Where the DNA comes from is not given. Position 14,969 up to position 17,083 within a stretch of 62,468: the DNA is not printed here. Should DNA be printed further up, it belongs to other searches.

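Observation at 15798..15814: dnaX carries an E. coli-like A_AAA_AAG plus an immediate -1 stop inside an A10 run, predicting a gamma subunit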

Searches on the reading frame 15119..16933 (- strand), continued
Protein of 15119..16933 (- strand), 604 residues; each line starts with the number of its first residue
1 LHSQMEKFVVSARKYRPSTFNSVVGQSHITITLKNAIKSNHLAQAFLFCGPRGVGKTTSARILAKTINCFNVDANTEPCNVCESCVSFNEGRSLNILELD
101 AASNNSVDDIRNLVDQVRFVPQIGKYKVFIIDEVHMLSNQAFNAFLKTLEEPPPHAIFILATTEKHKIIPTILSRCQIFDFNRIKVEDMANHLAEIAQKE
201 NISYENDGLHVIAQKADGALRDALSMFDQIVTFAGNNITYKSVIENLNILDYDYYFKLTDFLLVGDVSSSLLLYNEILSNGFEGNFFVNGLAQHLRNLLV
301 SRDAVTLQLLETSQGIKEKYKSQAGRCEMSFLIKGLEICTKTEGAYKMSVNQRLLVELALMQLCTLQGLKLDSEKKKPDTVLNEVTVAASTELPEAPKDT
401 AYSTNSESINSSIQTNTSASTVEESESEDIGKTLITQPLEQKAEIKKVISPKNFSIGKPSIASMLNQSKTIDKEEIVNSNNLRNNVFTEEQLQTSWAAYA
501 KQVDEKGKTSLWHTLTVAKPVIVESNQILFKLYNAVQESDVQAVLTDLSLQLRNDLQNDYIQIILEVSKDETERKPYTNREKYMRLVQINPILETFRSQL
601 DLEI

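Call 6: find_homologous_proteins(query=window:15119-16921:-, max_evalue=1e-30)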
Query window:15119-16921:- (600 aa): 8000 proteins with E <= 1e-30 among 8000 candidates; the best 120 are listed.
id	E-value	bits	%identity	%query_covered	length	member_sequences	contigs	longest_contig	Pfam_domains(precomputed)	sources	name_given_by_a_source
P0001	0.0e+0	1311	100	100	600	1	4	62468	PF12169.14,PF00004.36,PF13401.13,PF22608.3,PF21960.3,PF05496.19,PF13177.13,PF03215.22,PF28557.1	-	-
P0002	0.0e+0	1309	100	100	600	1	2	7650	PF12169.14,PF00004.36,PF13401.13,PF22608.3,PF21960.3,PF05496.19,PF13177.13,PF03215.22,PF28557.1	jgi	jgi:DNA polymerase-3 subunit gamma/tau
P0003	0.0e+0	1303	99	100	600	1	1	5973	PF12169.14,PF00004.36,PF13401.13,PF22608.3,PF21960.3,PF05496.19,PF13177.13,PF03215.22,PF28557.1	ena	-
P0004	0.0e+0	1294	99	100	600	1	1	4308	PF12169.14,PF00004.36,PF13401.13,PF22608.3,PF21960.3,PF05496.19,PF13177.13,PF03215.22,PF28557.1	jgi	jgi:DNA polymerase-3 subunit gamma/tau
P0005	0.0e+0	1190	90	100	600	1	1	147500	PF12169.14,PF00004.36,PF13401.13,PF22608.3,PF21960.3,PF05496.19,PF13177.13,PF03215.22,PF28557.1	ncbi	-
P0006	0.0e+0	1182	90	100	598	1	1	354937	PF12169.14,PF00004.36,PF13401.13,PF22608.3,PF21960.3,PF05496.19,PF13177.13,PF28557.1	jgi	jgi:DNA polymerase III subunit gamma/tau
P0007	0.0e+0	1156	88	100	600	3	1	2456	PF12169.14,PF00004.36,PF13401.13,PF22608.3,PF21960.3,PF05496.19,PF13177.13,PF28557.1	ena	-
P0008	0.0e+0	1151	88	100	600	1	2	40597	PF12169.14,PF00004.36,PF13401.13,PF22608.3,PF21960.3,PF05496.19,PF13177.13,PF03215.22,PF28557.1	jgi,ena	jgi:DNA polymerase-3 subunit gamma/tau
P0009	0.0e+0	1147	87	100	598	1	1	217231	PF12169.14,PF00004.36,PF13401.13,PF22608.3,PF21960.3,PF05496.19,PF13177.13,PF03215.22,PF28557.1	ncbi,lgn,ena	-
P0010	0.0e+0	1147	87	100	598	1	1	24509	PF12169.14,PF00004.36,PF13401.13,PF22608.3,PF21960.3,PF05496.19,PF13177.13,PF03215.22,PF28557.1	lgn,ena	-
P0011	0.0e+0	1146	87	100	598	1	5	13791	PF12169.14,PF00004.36,PF13401.13,PF22608.3,PF21960.3,PF05496.19,PF13177.13,PF28557.1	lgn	-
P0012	0.0e+0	1146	87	100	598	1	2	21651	PF12169.14,PF00004.36,PF13401.13,PF22608.3,PF21960.3,PF05496.19,PF13177.13,PF28557.1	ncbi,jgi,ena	jgi:DNA polymerase-3 subunit gamma/tau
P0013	0.0e+0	1145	87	100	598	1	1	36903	PF12169.14,PF00004.36,PF13401.13,PF22608.3,PF21960.3,PF05496.19,PF13177.13,PF28557.1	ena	-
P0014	0.0e+0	1144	87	100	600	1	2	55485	PF00004.36,PF13401.13,PF22608.3,PF21960.3,PF05496.19,PF13177.13,PF28557.1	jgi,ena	jgi:DNA polymerase-3 subunit gamma/tau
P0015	0.0e+0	1144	88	100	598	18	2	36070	PF12169.14,PF00004.36,PF13401.13,PF22608.3,PF21960.3,PF05496.19,PF13177.13,PF03215.22,PF28557.1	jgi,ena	jgi:DNA polymerase-3 subunit gamma/tau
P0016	0.0e+0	1144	87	100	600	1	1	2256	PF12169.14,PF00004.36,PF13401.13,PF22608.3,PF21960.3,PF05496.19,PF13177.13,PF28557.1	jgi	jgi:DNA polymerase-3 subunit gamma/tau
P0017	0.0e+0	1143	87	100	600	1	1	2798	PF12169.14,PF00004.36,PF13401.13,PF22608.3,PF21960.3,PF05496.19,PF13177.13,PF28557.1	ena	-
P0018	0.0e+0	1143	87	100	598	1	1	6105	PF12169.14,PF00004.36,PF13401.13,PF22608.3,PF21960.3,PF05496.19,PF13177.13,PF03215.22,PF28557.1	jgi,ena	jgi:DNA polymerase-3 subunit gamma/tau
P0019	0.0e+0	1141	87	100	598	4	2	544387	PF12169.14,PF00004.36,PF13401.13,PF22608.3,PF21960.3,PF05496.19,PF13177.13,PF03215.22,PF28557.1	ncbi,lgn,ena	-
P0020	0.0e+0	1137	87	100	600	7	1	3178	PF12169.14,PF00004.36,PF13401.13,PF22608.3,PF21960.3,PF05496.19,PF13177.13,PF03215.22,PF28557.1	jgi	jgi:DNA polymerase-3 subunit gamma/tau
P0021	0.0e+0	1115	84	100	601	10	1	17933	PF12169.14,PF00004.36,PF13401.13,PF22608.3,PF21960.3,PF05496.19,PF13177.13,PF28557.1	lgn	-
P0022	0.0e+0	1111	85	100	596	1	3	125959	PF12169.14,PF00004.36,PF13401.13,PF22608.3,PF21960.3,PF05496.19,PF13177.13,PF28557.1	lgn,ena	-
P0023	0.0e+0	1110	87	97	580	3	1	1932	PF12169.14,PF00004.36,PF13401.13,PF22608.3,PF21960.3,PF05496.19,PF13177.13,PF28557.1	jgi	jgi:DNA polymerase-3 subunit gamma/tau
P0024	0.0e+0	1104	85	100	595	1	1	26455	PF12169.14,PF00004.36,PF13401.13,PF22608.3,PF21960.3,PF05496.19,PF13177.13,PF03215.22,PF28557.1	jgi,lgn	jgi:DNA polymerase-3 subunit gamma/tau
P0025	0.0e+0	1103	84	100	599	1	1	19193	PF12169.14,PF00004.36,PF13401.13,PF22608.3,PF21960.3,PF05496.19,PF13177.13,PF03215.22,PF28557.1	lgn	-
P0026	0.0e+0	1094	83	100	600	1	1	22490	PF12169.14,PF00004.36,PF13401.13,PF22608.3,PF21960.3,PF05496.19,PF13177.13,PF03215.22,PF28557.1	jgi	jgi:DNA polymerase-3 subunit gamma/tau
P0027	0.0e+0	1089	84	100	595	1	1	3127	PF12169.14,PF00004.36,PF13401.13,PF22608.3,PF21960.3,PF05496.19,PF13177.13,PF03215.22,PF28557.1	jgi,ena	jgi:DNA polymerase-3 subunit gamma/tau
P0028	0.0e+0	1077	83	100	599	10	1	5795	PF12169.14,PF00004.36,PF13401.13,PF22608.3,PF21960.3,PF05496.19,PF13177.13,PF03215.22,PF28557.1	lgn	-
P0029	0.0e+0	1075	82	100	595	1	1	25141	PF12169.14,PF00004.36,PF13401.13,PF22608.3,PF21960.3,PF05496.19,PF13177.13,PF28557.1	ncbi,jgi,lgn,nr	ncbi:MAG TPA: DNA polymerase III subunit gamma/tau [Bacteroidia bacterium]|nr:DNA polymerase III sub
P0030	0.0e+0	1074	83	100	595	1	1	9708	PF12169.14,PF00004.36,PF13401.13,PF22608.3,PF21960.3,PF05496.19,PF13177.13,PF28557.1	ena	-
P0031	0.0e+0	1069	85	97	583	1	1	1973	PF12169.14,PF00004.36,PF13401.13,PF22608.3,PF21960.3,PF13177.13,PF28557.1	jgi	-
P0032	0.0e+0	1043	80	100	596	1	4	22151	PF12169.14,PF00004.36,PF13401.13,PF22608.3,PF21960.3,PF05496.19,PF13177.13,PF03215.22,PF28557.1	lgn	-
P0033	0.0e+0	1040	79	100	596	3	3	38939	PF12169.14,PF00004.36,PF13401.13,PF22608.3,PF21960.3,PF05496.19,PF13177.13,PF28557.1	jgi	jgi:DNA polymerase-3 subunit gamma/tau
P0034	0.0e+0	1017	78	100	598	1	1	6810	PF12169.14,PF00004.36,PF13401.13,PF22608.3,PF21960.3,PF05496.19,PF13177.13,PF03215.22,PF28557.1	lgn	-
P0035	1.3e-292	989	77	100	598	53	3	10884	PF12169.14,PF00004.36,PF13401.13,PF22608.3,PF05496.19,PF13177.13,PF28557.1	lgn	-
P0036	5.7e-274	928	72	98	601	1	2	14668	PF12169.14,PF00004.36,PF13401.13,PF22608.3,PF05496.19,PF13177.13,PF28557.1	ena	-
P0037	1.0e-253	861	68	100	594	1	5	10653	PF12169.14,PF00004.36,PF13401.13,PF22608.3,PF05496.19,PF13177.13,PF28557.1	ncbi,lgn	-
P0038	2.6e-253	860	67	100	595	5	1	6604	PF12169.14,PF00004.36,PF13401.13,PF22608.3,PF21960.3,PF05496.19,PF13177.13,PF07728.21,PF03215.22,PF28557.1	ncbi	-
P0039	4.3e-235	800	92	66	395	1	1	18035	PF00004.36,PF13401.13,PF22608.3,PF21960.3,PF05496.19,PF13177.13,PF03215.22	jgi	jgi:DNA polymerase-3 subunit gamma/tau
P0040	2.7e-220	751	95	60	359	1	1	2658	PF00004.36,PF13401.13,PF22608.3,PF21960.3,PF05496.19,PF13177.13,PF03215.22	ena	-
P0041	8.1e-218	743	89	62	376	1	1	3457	PF12169.14,PF00004.36,PF13401.13,PF22608.3,PF21960.3,PF05496.19,PF13177.13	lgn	-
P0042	5.1e-210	717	58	100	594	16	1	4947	PF21694.3,PF12169.14,PF00004.36,PF13401.13,PF22608.3,PF21960.3,PF05496.19,PF13177.13,PF28557.1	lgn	-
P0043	3.8e-209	714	57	100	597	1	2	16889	PF12169.14,PF00004.36,PF13401.13,PF22608.3,PF05496.19,PF13177.13,PF28557.1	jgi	jgi:DNA polymerase-3 subunit gamma/tau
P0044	4.3e-209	714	58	100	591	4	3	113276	PF21694.3,PF12169.14,PF00004.36,PF13401.13,PF22608.3,PF21960.3,PF05496.19,PF13177.13,PF07728.21,PF28557.1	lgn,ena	-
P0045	7.1e-208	710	85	62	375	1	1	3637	PF12169.14,PF00004.36,PF13401.13,PF22608.3,PF21960.3,PF05496.19,PF13177.13,PF07728.21,PF03215.22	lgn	-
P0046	3.3e-205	701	55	100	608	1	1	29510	PF21694.3,PF12169.14,PF00004.36,PF13401.13,PF22608.3,PF05496.19,PF13177.13,PF28557.1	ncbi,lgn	-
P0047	3.5e-205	701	56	100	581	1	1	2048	PF12169.14,PF00004.36,PF13401.13,PF22608.3,PF05496.19,PF13177.13,PF28557.1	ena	-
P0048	2.5e-204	698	56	100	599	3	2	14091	PF12169.14,PF00004.36,PF13401.13,PF22608.3,PF05496.19,PF13177.13,PF07728.21,PF28557.1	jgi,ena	jgi:DNA polymerase-3 subunit gamma/tau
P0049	8.2e-204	696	56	100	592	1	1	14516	PF13173.13,PF12169.14,PF00004.36,PF13401.13,PF22608.3,PF05496.19,PF13177.13,PF28557.1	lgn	-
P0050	5.8e-203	694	57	100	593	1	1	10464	PF12169.14,PF00004.36,PF13401.13,PF22608.3,PF05496.19,PF13177.13,PF07728.21,PF28557.1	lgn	-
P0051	9.9e-203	693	56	100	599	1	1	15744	PF00004.36,PF13401.13,PF22608.3,PF05496.19,PF13177.13,PF28557.1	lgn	-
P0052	1.1e-202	693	70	65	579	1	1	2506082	PF12169.14,PF00004.36,PF13401.13,PF22608.3,PF05496.19,PF13177.13,PF28557.1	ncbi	-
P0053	1.5e-202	692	57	100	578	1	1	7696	PF12169.14,PF00004.36,PF13401.13,PF22608.3,PF05496.19,PF13177.13,PF28557.1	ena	-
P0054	1.7e-202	692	57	100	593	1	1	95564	PF12169.14,PF00004.36,PF13401.13,PF22608.3,PF05496.19,PF13177.13,PF28557.1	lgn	-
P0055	3.3e-202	691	79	70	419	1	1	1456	PF12169.14,PF22608.3,PF21960.3,PF28557.1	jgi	jgi:DNA polymerase-3 subunit gamma/tau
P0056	6.2e-202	690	57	100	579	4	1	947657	PF12169.14,PF00004.36,PF13401.13,PF22608.3,PF05496.19,PF13177.13,PF28557.1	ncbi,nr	ncbi:MAG: DNA polymerase III subunit gamma/tau [Bacteroidetes bacterium]|nr:DNA polymerase III subun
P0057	9.1e-202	690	56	100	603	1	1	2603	PF12169.14,PF00004.36,PF13401.13,PF22608.3,PF05496.19,PF13177.13,PF28557.1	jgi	-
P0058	3.5e-201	688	56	100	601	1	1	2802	PF12169.14,PF00004.36,PF13401.13,PF22608.3,PF05496.19,PF13177.13,PF28557.1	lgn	-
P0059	5.5e-201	687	55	100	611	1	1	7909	PF12169.14,PF00004.36,PF13401.13,PF22608.3,PF05496.19,PF13177.13,PF28557.1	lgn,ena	-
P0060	9.6e-201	686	56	100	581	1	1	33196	PF06068.20,PF00004.36,PF13401.13,PF22608.3,PF05496.19,PF13177.13,PF07728.21,PF28557.1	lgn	-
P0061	1.2e-200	686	56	100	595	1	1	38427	PF12169.14,PF00004.36,PF13401.13,PF22608.3,PF05496.19,PF13177.13,PF28557.1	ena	-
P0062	2.0e-200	685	53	100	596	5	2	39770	PF21694.3,PF12169.14,PF00004.36,PF13401.13,PF22608.3,PF05496.19,PF13177.13,PF28557.1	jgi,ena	jgi:DNA polymerase-3 subunit gamma/tau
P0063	4.8e-200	684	56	100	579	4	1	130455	PF00004.36,PF13401.13,PF22608.3,PF05496.19,PF13177.13,PF28557.1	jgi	jgi:DNA polymerase-3 subunit gamma/tau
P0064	1.4e-199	682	55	100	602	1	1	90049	PF12169.14,PF00004.36,PF13401.13,PF22608.3,PF05496.19,PF13177.13,PF28557.1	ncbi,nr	ncbi:MAG: DNA polymerase III subunit gamma/tau [Bacteroidetes bacterium]|nr:DNA polymerase III subun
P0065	2.6e-199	682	56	100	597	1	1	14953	PF12169.14,PF00004.36,PF13401.13,PF22608.3,PF05496.19,PF13177.13,PF28557.1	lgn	-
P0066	3.1e-199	681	55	100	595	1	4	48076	PF12169.14,PF00004.36,PF13401.13,PF22608.3,PF05496.19,PF13177.13,PF28557.1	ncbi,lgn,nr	ncbi:MAG: DNA polymerase III subunit gamma/tau [Bacteroidia bacterium]|nr:DNA polymerase III subunit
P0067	3.7e-199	681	56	100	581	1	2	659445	PF21694.3,PF12169.14,PF00004.36,PF13401.13,PF22608.3,PF05496.19,PF13177.13,PF28557.1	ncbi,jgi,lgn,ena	-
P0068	1.1e-198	679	55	100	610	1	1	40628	PF12169.14,PF00004.36,PF13401.13,PF22608.3,PF05496.19,PF13177.13,PF28557.1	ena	-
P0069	2.3e-198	678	55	100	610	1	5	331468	PF12169.14,PF13604.13,PF00004.36,PF13401.13,PF22608.3,PF05496.19,PF13177.13,PF07728.21,PF28557.1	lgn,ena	-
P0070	2.4e-198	678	55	100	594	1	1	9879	PF12169.14,PF00004.36,PF13401.13,PF13238.13,PF22608.3,PF05496.19,PF13177.13,PF28557.1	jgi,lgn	jgi:DNA polymerase III subunit gamma/tau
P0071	2.6e-198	678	55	100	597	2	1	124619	PF12169.14,PF00004.36,PF13401.13,PF22608.3,PF05496.19,PF13177.13,PF28557.1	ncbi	-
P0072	3.0e-198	678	55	100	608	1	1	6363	PF13173.13,PF12169.14,PF00004.36,PF13401.13,PF22608.3,PF21960.3,PF05496.19,PF13177.13,PF03215.22,PF28557.1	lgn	-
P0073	7.2e-198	677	56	100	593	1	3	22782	PF21694.3,PF12169.14,PF00004.36,PF13401.13,PF22608.3,PF05496.19,PF13177.13,PF28557.1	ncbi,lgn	-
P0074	2.2e-197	675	56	100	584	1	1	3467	PF21694.3,PF12169.14,PF00004.36,PF13401.13,PF22608.3,PF05496.19,PF13177.13,PF28557.1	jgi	jgi:DNA polymerase III subunit gamma/tau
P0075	2.6e-197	675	55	100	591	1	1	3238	PF12169.14,PF00004.36,PF13401.13,PF22608.3,PF05496.19,PF13177.13,PF03215.22,PF28557.1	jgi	jgi:DNA polymerase-3 subunit gamma/tau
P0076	3.4e-197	675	56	100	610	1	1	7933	PF12169.14,PF13604.13,PF00004.36,PF13401.13,PF22608.3,PF05496.19,PF13177.13,PF07728.21,PF28557.1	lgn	-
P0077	4.6e-197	674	73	60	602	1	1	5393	PF12169.14,PF00004.36,PF13401.13,PF22608.3,PF05496.19,PF13177.13,PF28557.1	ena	-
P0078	5.1e-197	674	56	100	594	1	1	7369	PF21694.3,PF12169.14,PF00004.36,PF13401.13,PF22608.3,PF05496.19,PF13177.13,PF07728.21,PF28557.1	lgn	-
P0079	6.7e-197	674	55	100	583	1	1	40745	PF21694.3,PF12169.14,PF00004.36,PF13401.13,PF22608.3,PF05496.19,PF13177.13,PF28557.1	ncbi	ncbi:MAG: DNA polymerase III subunit gamma/tau [Bacteroidota bacterium]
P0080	8.4e-197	673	56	100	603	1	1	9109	PF12169.14,PF00004.36,PF13401.13,PF22608.3,PF05496.19,PF13177.13,PF07728.21,PF28557.1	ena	-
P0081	9.9e-197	673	54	100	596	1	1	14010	PF21694.3,PF12169.14,PF00004.36,PF13401.13,PF13238.13,PF22608.3,PF05496.19,PF13177.13,PF28557.1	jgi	jgi:DNA polymerase-3 subunit gamma/tau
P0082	1.1e-196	673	54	100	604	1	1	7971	PF12169.14,PF00004.36,PF13401.13,PF22608.3,PF21960.3,PF05496.19,PF13177.13,PF28557.1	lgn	-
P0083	1.2e-196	673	56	100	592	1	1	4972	PF21694.3,PF12169.14,PF13604.13,PF00004.36,PF13401.13,PF22608.3,PF05496.19,PF13177.13,PF07728.21,PF28557.1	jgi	jgi:DNA polymerase-3 subunit gamma/tau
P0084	1.6e-196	672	55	100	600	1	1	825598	PF12169.14,PF00004.36,PF13401.13,PF22608.3,PF05496.19,PF13177.13,PF28557.1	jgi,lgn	jgi:DNA polymerase-3 subunit gamma/tau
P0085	2.4e-196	672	55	100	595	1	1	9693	PF21694.3,PF12169.14,PF00004.36,PF13401.13,PF22608.3,PF21960.3,PF05496.19,PF13177.13,PF28557.1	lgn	-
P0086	2.7e-196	672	56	100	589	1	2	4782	PF00004.36,PF13401.13,PF22608.3,PF05496.19,PF13177.13,PF28557.1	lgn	-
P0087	3.3e-196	671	52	100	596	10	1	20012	PF21694.3,PF12169.14,PF00004.36,PF13401.13,PF22608.3,PF05496.19,PF13177.13,PF28557.1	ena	-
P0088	4.5e-196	671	56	100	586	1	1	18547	PF12169.14,PF00004.36,PF13401.13,PF13238.13,PF22608.3,PF21960.3,PF05496.19,PF13177.13,PF28557.1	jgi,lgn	jgi:DNA polymerase-3 subunit gamma/tau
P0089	5.6e-196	670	56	100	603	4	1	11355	PF12169.14,PF13604.13,PF00004.36,PF13401.13,PF22608.3,PF05496.19,PF13177.13,PF28557.1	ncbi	-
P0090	8.2e-196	670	56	100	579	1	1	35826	PF12169.14,PF00004.36,PF13401.13,PF22608.3,PF21960.3,PF05496.19,PF13177.13,PF28557.1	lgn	-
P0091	3.4e-195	668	56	100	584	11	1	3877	PF12169.14,PF00004.36,PF13401.13,PF22608.3,PF05496.19,PF13177.13,PF07728.21,PF28557.1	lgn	-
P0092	3.8e-195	668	56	100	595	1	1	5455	PF12169.14,PF13604.13,PF00004.36,PF13401.13,PF22608.3,PF05496.19,PF13177.13,PF07728.21,PF28557.1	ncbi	-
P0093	4.1e-195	668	55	100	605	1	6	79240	PF12169.14,PF00004.36,PF13401.13,PF22608.3,PF05496.19,PF13177.13,PF28557.1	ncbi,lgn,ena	-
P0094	5.3e-195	667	54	100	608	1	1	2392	PF21694.3,PF12169.14,PF00004.36,PF13401.13,PF22608.3,PF05496.19,PF13177.13,PF28557.1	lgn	-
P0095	5.6e-195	667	54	100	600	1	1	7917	PF12169.14,PF00004.36,PF13401.13,PF22608.3,PF05496.19,PF13177.13,PF28557.1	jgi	jgi:DNA polymerase-3 subunit gamma/tau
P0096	5.9e-195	667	53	100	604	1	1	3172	PF12169.14,PF00004.36,PF13401.13,PF22608.3,PF05496.19,PF13177.13,PF28557.1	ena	-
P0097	5.9e-195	667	55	100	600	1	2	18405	PF12169.14,PF00004.36,PF13401.13,PF22608.3,PF05496.19,PF13177.13,PF07728.21,PF28557.1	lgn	-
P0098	1.3e-194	666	56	100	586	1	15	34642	PF12169.14,PF00004.36,PF13401.13,PF22608.3,PF05496.19,PF13177.13,PF07728.21,PF28557.1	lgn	-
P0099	1.5e-194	666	54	100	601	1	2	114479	PF12169.14,PF07724.21,PF00004.36,PF13401.13,PF22608.3,PF05496.19,PF13177.13,PF28557.1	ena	-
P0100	1.5e-194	666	54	100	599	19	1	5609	PF21694.3,PF12169.14,PF00004.36,PF13401.13,PF22608.3,PF21960.3,PF05496.19,PF13177.13,PF03215.22,PF28557.1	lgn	-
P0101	1.5e-194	666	55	100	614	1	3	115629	PF12169.14,PF13604.13,PF00004.36,PF13401.13,PF22608.3,PF05496.19,PF13177.13,PF07728.21,PF28557.1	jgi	jgi:DNA polymerase-3 subunit gamma/tau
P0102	1.9e-194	665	55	100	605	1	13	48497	PF12169.14,PF13604.13,PF00004.36,PF13401.13,PF22608.3,PF05496.19,PF13177.13,PF07728.21,PF28557.1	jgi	jgi:DNA polymerase-3 subunit gamma/tau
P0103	2.0e-194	665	55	100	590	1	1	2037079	PF12169.14,PF00004.36,PF13401.13,PF22608.3,PF05496.19,PF13177.13,PF07728.21,PF28557.1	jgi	jgi:DNA polymerase-3 subunit gamma/tau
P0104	2.1e-194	665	55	100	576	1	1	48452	PF13173.13,PF12169.14,PF00004.36,PF13401.13,PF22608.3,PF21960.3,PF05496.19,PF13177.13,PF07728.21,PF28557.1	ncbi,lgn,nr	ncbi:MAG: DNA polymerase III subunit gamma/tau [Bacteroidetes bacterium]|nr:DNA polymerase III subun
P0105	2.4e-194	665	54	100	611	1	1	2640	PF13173.13,PF12169.14,PF00004.36,PF13401.13,PF22608.3,PF21960.3,PF05496.19,PF13177.13,PF28557.1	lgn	-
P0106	2.5e-194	665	54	100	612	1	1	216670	PF00004.36,PF13401.13,PF22608.3,PF21960.3,PF05496.19,PF13177.13,PF28557.1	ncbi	-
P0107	3.3e-194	665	54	100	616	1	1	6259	PF12169.14,PF13604.13,PF00004.36,PF13401.13,PF22608.3,PF05496.19,PF13177.13,PF07728.21,PF28557.1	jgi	jgi:DNA polymerase-3 subunit gamma/tau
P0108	3.3e-194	665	54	100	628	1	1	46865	PF12169.14,PF13604.13,PF00004.36,PF13401.13,PF22608.3,PF05496.19,PF13177.13,PF07728.21,PF28557.1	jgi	jgi:DNA polymerase-3 subunit gamma/tau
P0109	4.1e-194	664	55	100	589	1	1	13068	PF21694.3,PF12169.14,PF00004.36,PF13401.13,PF22608.3,PF21960.3,PF05496.19,PF13177.13,PF07728.21,PF28557.1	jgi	jgi:DNA polymerase-3 subunit gamma/tau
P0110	4.2e-194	664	56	100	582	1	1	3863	PF21694.3,PF12169.14,PF00004.36,PF13401.13,PF22608.3,PF05496.19,PF13177.13,PF28557.1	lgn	-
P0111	5.8e-194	664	53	100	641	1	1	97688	PF12169.14,PF13604.13,PF00004.36,PF13401.13,PF22608.3,PF05496.19,PF13177.13,PF07728.21,PF28557.1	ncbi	-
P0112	5.8e-194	664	56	100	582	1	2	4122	PF12169.14,PF00004.36,PF13401.13,PF22608.3,PF05496.19,PF13177.13,PF07728.21,PF28557.1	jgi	-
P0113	6.7e-194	664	56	100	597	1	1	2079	PF12169.14,PF00004.36,PF13401.13,PF22608.3,PF05496.19,PF13177.13,PF28557.1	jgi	jgi:DNA polymerase-3 subunit gamma/tau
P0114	6.8e-194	664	55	100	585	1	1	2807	PF00004.36,PF13401.13,PF22608.3,PF21960.3,PF05496.19,PF13177.13,PF07728.21,PF28557.1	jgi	jgi:DNA polymerase III subunit gamma/tau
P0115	7.7e-194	663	54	100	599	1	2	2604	PF13173.13,PF21694.3,PF12169.14,PF07724.21,PF00004.36,PF13401.13,PF22608.3,PF05496.19,PF13177.13,PF28557.1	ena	-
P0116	7.8e-194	663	55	100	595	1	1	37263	PF21694.3,PF12169.14,PF00004.36,PF13401.13,PF22608.3,PF05496.19,PF13177.13,PF28557.1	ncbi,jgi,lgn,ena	jgi:DNA polymerase-3 subunit gamma/tau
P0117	8.2e-194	663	55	100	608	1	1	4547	PF12169.14,PF13604.13,PF00004.36,PF13401.13,PF22608.3,PF05496.19,PF13177.13,PF07728.21,PF28557.1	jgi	jgi:DNA polymerase-3 subunit gamma/tau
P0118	8.3e-194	663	55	100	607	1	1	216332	PF12169.14,PF00004.36,PF13401.13,PF22608.3,PF05496.19,PF13177.13,PF07728.21,PF28557.1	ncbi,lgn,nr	ncbi:MAG: polymerase subunit gamma/tau [Bacteroidetes bacterium]|nr:polymerase subunit gamma/tau [Ba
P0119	8.3e-194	663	56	100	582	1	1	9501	PF12169.14,PF07724.21,PF00004.36,PF13401.13,PF22608.3,PF05496.19,PF13177.13,PF07728.21,PF28557.1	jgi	-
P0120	1.0e-193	663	55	100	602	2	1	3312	PF12169.14,PF13604.13,PF00004.36,PF13401.13,PF22608.3,PF05496.19,PF13177.13,PF07728.21,PF28557.1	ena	-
